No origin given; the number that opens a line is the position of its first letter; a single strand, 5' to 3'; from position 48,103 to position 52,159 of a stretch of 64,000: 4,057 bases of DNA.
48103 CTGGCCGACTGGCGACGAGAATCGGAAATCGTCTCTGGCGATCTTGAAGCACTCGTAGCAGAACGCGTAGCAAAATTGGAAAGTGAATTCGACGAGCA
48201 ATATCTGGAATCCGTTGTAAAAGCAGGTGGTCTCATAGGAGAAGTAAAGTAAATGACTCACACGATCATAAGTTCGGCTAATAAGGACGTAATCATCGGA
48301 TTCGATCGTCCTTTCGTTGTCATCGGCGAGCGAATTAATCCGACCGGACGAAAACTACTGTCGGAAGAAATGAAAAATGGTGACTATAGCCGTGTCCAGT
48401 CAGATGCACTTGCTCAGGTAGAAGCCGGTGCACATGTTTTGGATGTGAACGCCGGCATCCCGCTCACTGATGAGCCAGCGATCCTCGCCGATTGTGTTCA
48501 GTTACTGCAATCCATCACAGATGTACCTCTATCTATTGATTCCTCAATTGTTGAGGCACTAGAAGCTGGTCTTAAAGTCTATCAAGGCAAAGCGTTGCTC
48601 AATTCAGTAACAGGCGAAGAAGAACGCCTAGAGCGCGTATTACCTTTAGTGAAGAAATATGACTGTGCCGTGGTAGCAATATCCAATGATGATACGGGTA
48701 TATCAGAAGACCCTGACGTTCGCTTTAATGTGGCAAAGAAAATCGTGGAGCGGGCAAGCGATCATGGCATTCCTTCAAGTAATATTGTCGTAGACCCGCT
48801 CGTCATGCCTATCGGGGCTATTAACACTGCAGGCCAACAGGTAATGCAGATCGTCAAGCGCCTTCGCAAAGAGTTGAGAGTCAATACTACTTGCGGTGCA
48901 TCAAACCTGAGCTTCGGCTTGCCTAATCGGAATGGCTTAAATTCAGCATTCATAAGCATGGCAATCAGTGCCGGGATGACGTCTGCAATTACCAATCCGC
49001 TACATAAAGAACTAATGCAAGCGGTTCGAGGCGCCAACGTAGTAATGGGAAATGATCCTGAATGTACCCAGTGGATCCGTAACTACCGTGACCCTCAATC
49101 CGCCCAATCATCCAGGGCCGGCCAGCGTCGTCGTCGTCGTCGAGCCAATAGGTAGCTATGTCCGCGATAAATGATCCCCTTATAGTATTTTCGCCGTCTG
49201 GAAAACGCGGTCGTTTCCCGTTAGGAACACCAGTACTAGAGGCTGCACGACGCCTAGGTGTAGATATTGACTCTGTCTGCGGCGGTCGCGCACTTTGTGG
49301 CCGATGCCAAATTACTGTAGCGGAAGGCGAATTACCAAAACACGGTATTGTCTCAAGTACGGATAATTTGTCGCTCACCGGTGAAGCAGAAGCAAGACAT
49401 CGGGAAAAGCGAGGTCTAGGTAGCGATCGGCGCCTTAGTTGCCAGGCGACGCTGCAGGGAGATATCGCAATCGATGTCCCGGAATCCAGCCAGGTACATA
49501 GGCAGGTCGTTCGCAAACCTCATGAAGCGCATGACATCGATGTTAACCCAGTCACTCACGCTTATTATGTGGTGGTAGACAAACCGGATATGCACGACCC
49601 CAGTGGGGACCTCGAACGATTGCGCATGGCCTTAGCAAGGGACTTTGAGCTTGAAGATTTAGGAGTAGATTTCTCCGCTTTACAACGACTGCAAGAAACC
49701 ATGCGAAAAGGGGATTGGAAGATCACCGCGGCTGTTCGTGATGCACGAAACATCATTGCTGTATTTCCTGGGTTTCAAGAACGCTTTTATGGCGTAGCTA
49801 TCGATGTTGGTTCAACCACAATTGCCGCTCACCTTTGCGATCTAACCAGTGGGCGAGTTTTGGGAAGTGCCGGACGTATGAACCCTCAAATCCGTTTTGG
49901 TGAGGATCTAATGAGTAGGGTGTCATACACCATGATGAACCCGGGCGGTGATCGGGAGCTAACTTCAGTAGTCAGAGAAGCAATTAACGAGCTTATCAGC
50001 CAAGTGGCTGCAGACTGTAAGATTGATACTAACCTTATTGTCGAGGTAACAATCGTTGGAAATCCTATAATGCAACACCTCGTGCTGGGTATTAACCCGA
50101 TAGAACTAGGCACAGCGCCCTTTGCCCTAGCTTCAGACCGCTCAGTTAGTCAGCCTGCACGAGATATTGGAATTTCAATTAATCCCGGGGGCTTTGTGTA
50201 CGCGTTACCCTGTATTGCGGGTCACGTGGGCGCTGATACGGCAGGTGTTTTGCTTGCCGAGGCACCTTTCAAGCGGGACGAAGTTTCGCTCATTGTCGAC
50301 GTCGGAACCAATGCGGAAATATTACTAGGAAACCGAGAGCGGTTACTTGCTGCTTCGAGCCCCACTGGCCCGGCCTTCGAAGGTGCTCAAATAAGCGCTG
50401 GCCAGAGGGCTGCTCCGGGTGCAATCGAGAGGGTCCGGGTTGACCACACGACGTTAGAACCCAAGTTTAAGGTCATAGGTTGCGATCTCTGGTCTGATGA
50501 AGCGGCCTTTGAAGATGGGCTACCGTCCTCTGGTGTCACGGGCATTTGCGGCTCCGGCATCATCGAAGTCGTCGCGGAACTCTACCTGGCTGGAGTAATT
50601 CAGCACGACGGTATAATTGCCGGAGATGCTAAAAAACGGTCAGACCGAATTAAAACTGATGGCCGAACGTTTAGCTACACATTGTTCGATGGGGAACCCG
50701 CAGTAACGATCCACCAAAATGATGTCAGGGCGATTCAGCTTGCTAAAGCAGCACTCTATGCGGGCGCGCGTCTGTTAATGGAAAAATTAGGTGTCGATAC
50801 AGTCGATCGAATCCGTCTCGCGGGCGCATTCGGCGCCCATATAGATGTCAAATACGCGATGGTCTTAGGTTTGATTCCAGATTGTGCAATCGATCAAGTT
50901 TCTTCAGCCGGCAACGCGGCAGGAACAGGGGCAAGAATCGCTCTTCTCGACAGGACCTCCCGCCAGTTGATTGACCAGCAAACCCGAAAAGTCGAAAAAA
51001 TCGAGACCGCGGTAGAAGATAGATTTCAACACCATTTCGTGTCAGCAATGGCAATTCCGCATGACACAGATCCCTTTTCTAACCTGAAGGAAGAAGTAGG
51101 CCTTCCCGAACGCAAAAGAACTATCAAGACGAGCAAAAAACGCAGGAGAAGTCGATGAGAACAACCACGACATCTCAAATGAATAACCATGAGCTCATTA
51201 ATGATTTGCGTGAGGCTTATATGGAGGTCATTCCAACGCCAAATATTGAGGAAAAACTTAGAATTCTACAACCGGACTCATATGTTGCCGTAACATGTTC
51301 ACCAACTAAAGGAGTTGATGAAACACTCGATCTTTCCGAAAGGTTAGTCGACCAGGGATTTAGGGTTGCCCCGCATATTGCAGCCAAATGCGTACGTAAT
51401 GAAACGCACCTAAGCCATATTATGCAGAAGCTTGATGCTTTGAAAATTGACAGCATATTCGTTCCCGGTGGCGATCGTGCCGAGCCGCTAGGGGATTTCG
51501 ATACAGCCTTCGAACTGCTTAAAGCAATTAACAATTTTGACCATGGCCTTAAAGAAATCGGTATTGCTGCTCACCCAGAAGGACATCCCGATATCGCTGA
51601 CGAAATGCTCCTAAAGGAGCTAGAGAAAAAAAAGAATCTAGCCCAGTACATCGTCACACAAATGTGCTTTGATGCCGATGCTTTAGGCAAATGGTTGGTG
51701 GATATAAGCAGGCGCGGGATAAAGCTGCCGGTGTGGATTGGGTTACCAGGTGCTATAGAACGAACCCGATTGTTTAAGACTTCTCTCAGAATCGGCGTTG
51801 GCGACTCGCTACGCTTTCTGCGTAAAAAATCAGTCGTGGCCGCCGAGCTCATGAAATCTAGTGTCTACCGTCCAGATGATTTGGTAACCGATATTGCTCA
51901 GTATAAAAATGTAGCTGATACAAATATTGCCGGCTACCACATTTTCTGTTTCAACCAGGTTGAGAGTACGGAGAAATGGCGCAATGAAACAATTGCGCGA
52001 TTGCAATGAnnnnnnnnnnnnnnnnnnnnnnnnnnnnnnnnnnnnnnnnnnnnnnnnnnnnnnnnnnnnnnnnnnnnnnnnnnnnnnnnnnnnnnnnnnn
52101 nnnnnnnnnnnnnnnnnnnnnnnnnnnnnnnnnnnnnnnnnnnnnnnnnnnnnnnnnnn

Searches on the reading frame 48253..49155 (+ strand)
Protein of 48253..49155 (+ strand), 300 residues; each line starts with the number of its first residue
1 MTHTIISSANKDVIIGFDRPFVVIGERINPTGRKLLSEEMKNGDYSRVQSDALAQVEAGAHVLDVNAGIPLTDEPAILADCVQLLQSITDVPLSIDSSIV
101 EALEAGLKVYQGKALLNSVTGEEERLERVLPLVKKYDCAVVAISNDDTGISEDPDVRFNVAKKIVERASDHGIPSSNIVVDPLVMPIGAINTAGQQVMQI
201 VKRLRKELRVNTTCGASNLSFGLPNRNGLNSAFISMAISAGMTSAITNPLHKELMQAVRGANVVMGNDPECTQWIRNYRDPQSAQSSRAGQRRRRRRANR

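Call 3: search_protein_families(library=pfam, proteins=[window:48253-49155:+], max_evalue=0.01)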
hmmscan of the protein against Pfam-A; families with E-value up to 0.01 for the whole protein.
window:48253-49155:+ (300 aa): 2 families
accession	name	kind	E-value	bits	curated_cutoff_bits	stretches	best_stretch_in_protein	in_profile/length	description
PF00809.28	Pterin_bind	-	1e-30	107.6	25.5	1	25-248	1-244/244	Pterin binding enzyme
PF03599.22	CdhD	-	1.1e-07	31.4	24.8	1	71-200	78-195/387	CO dehydrogenase/acetyl-CoA synthase delta subunit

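Call 6: search_protein_families(library=ncbifam, proteins=[window:48253-49155:+], max_evalue=0.001)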
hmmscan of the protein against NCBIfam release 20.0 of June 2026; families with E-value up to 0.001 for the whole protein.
window:48253-49155:+ (300 aa): 7 families
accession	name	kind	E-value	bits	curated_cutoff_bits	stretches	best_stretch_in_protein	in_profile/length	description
NF005719.0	PRK07535.1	domain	9.1e-113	375.8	259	1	21-285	1-265/268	methyltetrahydrofolate:corrinoid/iron-sulfur protein methyltransferase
TIGR02082.1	metH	equivalog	1.2e-45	155.6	1010.85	1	4-257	326-594/1182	methionine synthase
NF040758.1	CODH_ACS_meth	exception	3.8e-45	154.3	370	1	21-267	4-251/261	carbon monoxide dehydrogenase/acetyl-CoA synthase methytransferase subunit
NF007024.0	PRK09490.1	equivalog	8.2e-33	113.3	1497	1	8-250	347-604/1234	methionine synthase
TIGR00284.1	TIGR00284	hypoth_equivalog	1.4e-08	33.8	256.65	1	45-243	164-346/497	dihydropteroate synthase-like protein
TIGR01496.1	DHPS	equivalog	9.8e-07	28.7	162.6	1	44-205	21-194/258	dihydropteroate synthase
NF002142.0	PRK00979.1-1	subfamily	6e-06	25.5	287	1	82-203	86-208/306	tetrahydromethanopterin S-methyltransferase subunit H family protein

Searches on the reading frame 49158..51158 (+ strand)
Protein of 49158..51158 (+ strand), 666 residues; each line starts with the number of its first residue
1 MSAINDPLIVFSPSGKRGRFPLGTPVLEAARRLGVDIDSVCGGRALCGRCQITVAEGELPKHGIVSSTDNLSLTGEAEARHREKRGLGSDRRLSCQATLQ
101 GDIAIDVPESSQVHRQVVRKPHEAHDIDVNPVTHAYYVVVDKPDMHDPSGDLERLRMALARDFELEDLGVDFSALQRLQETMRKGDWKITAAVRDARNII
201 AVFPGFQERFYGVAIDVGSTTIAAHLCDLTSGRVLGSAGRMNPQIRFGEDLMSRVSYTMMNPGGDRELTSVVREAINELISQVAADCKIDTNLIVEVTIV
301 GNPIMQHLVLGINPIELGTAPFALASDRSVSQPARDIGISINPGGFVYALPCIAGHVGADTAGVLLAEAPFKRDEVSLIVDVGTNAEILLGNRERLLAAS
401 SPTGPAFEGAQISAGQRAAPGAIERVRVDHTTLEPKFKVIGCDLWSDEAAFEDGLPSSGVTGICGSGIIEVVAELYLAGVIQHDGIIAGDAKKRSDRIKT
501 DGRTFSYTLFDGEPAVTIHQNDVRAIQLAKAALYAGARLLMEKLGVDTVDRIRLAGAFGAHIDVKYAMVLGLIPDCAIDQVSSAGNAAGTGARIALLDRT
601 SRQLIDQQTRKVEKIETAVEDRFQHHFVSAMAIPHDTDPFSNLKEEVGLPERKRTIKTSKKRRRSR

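Call 3: search_protein_families(library=pfam, proteins=[window:49158-51158:+], max_evalue=0.01)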
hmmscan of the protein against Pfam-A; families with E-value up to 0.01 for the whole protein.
window:49158-51158:+ (666 aa): 4 families
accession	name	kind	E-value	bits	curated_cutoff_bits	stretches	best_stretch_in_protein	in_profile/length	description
PF14574.11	RACo_C_ter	-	1e-87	294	27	1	375-643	1-260/261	C-terminal domain of RACo the ASKHA domain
PF17651.6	Raco_middle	-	2.4e-48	164.3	26.8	1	211-367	1-157/163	RACo middle region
PF17650.6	RACo_linker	-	6.8e-26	90.4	26.2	1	123-208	2-85/86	RACo linker region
PF00111.32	Fer2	-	5.2e-07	29.9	21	1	22-99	14-76/77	2Fe-2S iron-sulfur cluster binding domain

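Call 6: search_protein_families(library=ncbifam, proteins=[window:49158-51158:+], max_evalue=0.001)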
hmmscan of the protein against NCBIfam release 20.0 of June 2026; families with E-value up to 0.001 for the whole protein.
window:49158-51158:+ (666 aa): 4 families
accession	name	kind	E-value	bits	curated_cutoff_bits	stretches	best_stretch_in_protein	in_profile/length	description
NF040756.1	corr_regen_AcsV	exception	2.2e-119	399.7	800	1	9-636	2-626/632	corrinoid activation/regeneration protein AcsV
TIGR04270.1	Rama_corrin_act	subfamily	1.4e-33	116.1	500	1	211-662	1-448/534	methylamine methyltransferase corrinoid protein reductive activase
TIGR01941.1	nqrF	equivalog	1.2e-06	27.7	295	1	20-110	46-123/405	NADH:ubiquinone reductase (Na(+)-transporting) subunit F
TIGR02007.1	fdx_isc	equivalog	5.1e-06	26.6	132.1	1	11-113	11-105/110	ISC system 2Fe-2S type ferredoxin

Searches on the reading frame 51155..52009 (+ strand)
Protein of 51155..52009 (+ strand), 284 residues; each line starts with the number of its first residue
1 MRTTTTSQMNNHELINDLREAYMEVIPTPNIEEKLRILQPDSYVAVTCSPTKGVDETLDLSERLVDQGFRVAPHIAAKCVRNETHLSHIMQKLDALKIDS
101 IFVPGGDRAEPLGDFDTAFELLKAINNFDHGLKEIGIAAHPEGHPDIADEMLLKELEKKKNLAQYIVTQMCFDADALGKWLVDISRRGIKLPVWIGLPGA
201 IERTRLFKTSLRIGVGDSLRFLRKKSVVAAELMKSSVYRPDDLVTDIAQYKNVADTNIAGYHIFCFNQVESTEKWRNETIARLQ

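Call 3: search_protein_families(library=pfam, proteins=[window:51155-52009:+], max_evalue=0.01)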
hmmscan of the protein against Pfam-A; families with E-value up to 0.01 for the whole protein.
window:51155-52009:+ (284 aa): 1 family
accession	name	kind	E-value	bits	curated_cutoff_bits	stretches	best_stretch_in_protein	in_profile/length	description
PF02219.23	MTHFR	-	3.8e-12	46.6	24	1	42-196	42-206/287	Methylenetetrahydrofolate reductase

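Call 6: search_protein_families(library=ncbifam, proteins=[window:51155-52009:+], max_evalue=0.001)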
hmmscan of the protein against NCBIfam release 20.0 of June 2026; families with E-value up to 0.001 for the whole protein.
window:51155-52009:+ (284 aa): 3 families
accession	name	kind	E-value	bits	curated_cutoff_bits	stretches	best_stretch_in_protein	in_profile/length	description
TIGR00676.1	fadh2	equivalog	1.8e-17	63.6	293.7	1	33-272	22-267/275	methylenetetrahydrofolate reductase [NAD(P)H]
TIGR00677.1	fadh2_euk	equivalog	2.6e-11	43.4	310.05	1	88-197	78-196/281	methylenetetrahydrofolate reductase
NF006950.0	PRK09432.1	equivalog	6.4e-05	22.4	382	1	33-179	46-193/296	methylenetetrahydrofolate reductase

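Call 42: search_solved_structures(query=window:51155-52009:+, max_evalue=0.01)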
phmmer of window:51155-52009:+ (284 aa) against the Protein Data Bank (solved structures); distinct sequences matched with E-value up to 0.01: 9.
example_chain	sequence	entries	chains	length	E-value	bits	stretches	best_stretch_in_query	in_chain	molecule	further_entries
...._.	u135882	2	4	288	5.5e-30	107.8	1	29-275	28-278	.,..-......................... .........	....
6xr1_A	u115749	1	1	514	1.7e-13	53.7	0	34-94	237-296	dTor_9x57R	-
8uy2_A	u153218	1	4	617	1.5e-08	37.5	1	133-198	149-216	Methylenetetrahydrofolate reductase-like protein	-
8uy1_D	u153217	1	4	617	2.1e-08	37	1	133-198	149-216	Methylenetetrahydrofolate reductase-like protein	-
6fcx_A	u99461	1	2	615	1.6e-06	30.9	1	104-197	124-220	Methylenetetrahydrofolate reductase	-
8qa4_A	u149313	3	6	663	1.8e-06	30.7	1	104-197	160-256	Methylenetetrahydrofolate reductase (NADPH)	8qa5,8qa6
6xr2_A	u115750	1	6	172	0.00029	23.4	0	34-93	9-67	dTor_3x57R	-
5ume_A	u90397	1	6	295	0.0051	19.4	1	31-179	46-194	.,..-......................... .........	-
7rml_A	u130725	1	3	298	0.0094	18.5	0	34-180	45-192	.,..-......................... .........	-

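Call 47: search_solved_structures(query=window:51155-52009:+, max_evalue=1e-10, show_alignments=1)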
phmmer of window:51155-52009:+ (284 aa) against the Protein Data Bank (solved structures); distinct sequences matched with E-value up to 1e-10: 2.
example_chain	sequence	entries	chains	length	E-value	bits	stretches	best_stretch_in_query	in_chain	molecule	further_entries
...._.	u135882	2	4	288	5.5e-30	107.8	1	29-275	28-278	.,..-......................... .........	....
6xr1_A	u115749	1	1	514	1.7e-13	53.7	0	34-94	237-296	dTor_9x57R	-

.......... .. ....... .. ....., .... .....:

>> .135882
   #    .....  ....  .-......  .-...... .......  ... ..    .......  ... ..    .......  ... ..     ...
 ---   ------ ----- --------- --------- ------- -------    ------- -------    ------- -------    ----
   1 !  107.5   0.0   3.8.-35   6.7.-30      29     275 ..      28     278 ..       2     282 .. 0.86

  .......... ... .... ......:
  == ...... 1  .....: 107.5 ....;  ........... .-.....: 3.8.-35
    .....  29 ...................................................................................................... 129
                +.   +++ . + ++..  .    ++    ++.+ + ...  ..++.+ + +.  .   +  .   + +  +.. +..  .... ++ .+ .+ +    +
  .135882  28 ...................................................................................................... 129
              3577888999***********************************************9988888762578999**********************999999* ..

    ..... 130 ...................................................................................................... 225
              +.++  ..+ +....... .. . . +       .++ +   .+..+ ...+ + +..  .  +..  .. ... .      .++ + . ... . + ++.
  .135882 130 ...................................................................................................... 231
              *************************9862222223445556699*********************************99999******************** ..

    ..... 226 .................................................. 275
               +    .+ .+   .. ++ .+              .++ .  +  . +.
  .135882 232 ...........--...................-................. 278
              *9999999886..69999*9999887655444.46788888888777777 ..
